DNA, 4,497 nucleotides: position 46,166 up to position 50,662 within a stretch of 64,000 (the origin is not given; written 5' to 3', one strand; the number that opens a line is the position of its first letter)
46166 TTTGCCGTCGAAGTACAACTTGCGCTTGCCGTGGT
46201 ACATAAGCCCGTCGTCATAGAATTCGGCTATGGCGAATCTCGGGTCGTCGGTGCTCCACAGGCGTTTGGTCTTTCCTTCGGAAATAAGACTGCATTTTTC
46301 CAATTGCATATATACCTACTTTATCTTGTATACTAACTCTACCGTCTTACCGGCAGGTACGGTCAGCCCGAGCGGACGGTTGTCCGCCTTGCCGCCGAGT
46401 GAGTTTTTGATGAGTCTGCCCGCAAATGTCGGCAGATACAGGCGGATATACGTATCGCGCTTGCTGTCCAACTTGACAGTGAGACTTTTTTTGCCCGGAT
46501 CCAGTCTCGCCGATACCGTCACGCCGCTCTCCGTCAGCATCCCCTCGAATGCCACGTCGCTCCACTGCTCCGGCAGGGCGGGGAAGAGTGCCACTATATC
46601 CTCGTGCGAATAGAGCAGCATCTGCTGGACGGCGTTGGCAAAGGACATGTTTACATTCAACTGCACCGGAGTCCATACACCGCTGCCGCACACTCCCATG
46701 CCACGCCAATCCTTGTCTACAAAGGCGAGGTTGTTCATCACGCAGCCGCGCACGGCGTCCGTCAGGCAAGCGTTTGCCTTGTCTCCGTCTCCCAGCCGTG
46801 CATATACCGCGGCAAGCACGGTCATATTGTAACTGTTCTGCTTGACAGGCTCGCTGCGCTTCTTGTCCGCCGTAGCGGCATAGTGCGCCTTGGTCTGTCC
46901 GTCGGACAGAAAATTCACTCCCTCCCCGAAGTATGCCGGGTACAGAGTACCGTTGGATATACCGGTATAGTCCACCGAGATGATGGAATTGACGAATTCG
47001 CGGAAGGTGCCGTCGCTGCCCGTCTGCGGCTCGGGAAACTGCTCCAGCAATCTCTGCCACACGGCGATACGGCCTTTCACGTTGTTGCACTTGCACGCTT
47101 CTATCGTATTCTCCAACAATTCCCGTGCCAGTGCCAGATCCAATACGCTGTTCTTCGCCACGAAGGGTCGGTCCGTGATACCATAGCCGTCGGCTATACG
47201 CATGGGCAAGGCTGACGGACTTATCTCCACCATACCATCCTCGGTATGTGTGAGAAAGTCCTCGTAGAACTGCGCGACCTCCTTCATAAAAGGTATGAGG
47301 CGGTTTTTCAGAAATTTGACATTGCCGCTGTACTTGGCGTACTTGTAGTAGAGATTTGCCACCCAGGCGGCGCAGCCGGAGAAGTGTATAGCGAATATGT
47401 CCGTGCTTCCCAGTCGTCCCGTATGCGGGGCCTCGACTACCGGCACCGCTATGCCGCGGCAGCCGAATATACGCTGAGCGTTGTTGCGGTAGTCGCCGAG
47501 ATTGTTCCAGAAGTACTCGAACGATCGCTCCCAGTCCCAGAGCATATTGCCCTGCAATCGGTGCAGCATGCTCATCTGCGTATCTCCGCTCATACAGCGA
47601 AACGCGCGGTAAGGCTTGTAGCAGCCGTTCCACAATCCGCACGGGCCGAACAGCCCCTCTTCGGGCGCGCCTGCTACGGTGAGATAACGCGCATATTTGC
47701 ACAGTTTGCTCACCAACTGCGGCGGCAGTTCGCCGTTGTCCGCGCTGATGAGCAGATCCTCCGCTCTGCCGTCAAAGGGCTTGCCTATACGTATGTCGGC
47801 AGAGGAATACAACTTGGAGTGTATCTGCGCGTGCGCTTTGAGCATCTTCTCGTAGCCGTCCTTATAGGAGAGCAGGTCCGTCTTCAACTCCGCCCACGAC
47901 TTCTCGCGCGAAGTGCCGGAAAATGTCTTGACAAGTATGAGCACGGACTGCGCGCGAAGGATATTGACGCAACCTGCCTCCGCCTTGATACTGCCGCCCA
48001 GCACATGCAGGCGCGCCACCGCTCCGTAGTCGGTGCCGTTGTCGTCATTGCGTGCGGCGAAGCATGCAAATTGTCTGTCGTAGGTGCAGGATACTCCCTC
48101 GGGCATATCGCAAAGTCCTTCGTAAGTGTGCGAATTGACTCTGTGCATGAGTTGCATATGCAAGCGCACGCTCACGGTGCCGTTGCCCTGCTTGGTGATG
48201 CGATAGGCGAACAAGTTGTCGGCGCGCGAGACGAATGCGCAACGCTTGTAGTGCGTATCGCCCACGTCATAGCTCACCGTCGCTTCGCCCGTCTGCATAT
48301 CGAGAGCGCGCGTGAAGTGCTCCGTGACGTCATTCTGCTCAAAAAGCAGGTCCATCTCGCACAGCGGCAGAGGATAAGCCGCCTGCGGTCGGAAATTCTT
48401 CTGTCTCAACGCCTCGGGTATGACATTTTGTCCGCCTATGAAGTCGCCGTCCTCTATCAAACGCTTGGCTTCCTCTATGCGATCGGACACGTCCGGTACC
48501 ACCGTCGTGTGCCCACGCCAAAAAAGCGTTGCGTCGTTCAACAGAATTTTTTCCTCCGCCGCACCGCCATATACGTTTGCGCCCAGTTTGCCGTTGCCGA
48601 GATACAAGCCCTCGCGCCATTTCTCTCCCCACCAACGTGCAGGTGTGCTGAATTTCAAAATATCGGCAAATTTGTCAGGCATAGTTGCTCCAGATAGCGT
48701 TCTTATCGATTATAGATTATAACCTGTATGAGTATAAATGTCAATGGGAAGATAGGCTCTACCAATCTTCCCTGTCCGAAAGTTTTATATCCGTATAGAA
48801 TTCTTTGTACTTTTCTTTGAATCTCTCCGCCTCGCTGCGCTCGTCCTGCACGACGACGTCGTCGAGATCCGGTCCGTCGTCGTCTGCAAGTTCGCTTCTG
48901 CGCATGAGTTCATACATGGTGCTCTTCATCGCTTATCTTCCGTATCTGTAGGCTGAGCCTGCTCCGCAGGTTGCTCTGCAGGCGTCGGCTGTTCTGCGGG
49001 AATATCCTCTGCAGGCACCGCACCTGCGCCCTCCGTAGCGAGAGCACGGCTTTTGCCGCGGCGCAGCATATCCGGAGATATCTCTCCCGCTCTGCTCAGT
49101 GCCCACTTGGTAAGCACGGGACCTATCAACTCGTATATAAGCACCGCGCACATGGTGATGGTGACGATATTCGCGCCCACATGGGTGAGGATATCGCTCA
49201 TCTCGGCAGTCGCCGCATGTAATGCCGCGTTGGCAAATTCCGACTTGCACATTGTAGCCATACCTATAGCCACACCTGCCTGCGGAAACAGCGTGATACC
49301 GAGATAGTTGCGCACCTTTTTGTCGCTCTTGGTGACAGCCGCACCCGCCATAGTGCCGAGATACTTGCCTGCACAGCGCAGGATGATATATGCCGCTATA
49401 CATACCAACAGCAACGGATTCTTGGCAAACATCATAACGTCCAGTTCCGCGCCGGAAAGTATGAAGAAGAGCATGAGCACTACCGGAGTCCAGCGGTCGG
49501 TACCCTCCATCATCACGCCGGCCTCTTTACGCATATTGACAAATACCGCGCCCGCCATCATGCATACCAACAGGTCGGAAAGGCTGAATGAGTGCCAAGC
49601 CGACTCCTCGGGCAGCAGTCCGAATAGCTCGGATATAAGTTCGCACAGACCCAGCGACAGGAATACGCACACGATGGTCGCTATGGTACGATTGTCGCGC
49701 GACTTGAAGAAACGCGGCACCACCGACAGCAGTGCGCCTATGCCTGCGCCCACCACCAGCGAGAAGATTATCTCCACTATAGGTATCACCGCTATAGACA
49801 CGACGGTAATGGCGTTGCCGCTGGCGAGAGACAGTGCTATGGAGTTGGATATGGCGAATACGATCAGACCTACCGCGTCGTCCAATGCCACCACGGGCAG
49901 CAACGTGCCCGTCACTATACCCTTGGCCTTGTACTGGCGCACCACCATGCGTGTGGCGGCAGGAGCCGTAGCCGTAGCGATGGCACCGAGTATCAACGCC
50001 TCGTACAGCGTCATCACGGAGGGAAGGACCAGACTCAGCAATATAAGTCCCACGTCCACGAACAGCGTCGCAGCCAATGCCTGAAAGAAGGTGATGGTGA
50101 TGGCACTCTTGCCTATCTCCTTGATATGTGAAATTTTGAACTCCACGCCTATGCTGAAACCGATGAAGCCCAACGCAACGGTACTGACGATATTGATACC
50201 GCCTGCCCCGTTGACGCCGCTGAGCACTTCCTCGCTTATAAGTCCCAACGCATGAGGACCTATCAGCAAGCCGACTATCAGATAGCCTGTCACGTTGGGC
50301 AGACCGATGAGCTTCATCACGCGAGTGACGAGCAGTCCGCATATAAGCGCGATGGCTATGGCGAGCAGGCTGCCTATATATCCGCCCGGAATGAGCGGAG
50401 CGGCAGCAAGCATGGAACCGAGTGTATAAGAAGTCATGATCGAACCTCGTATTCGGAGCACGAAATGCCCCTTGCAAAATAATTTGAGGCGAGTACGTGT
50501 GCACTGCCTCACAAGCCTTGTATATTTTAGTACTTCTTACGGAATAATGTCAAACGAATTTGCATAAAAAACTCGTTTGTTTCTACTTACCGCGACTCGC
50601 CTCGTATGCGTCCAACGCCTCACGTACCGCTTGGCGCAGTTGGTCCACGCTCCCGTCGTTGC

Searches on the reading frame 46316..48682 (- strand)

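Call 29: search_protein_families(library=pfam, proteins=[window:46316-48682:-], max_evalue=0.0001)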
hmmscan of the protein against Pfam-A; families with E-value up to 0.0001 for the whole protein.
window:46316-48682:- (788 aa): 3 families
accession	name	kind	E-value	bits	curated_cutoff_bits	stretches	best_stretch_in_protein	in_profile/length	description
PF22124.2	Glyco_hydro_95_cat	-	1.8e-34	119.8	27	1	276-689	1-408/408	Glycosyl hydrolase family 95 catalytic domain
PF14498.12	Glyco_hyd_65N_2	-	2.4e-30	106.7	27.7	1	9-252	1-226/234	Glycosyl hydrolase family 65, N-terminal domain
PF21307.2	Glyco_hydro_95_C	-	2.4e-06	28.4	27.6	1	692-750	2-59/94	Glycoside hydrolase family 95, C-terminal domain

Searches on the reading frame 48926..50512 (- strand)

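Call 29: search_protein_families(library=pfam, proteins=[window:48926-50512:-], max_evalue=0.0001)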
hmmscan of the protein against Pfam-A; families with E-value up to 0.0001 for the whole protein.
window:48926-50512:- (528 aa): 1 family
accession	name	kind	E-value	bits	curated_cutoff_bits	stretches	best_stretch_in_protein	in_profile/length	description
PF00999.27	Na_H_Exchanger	-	1.2e-29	103.8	26.2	1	52-471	1-372/375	Sodium/hydrogen exchanger, transmembrane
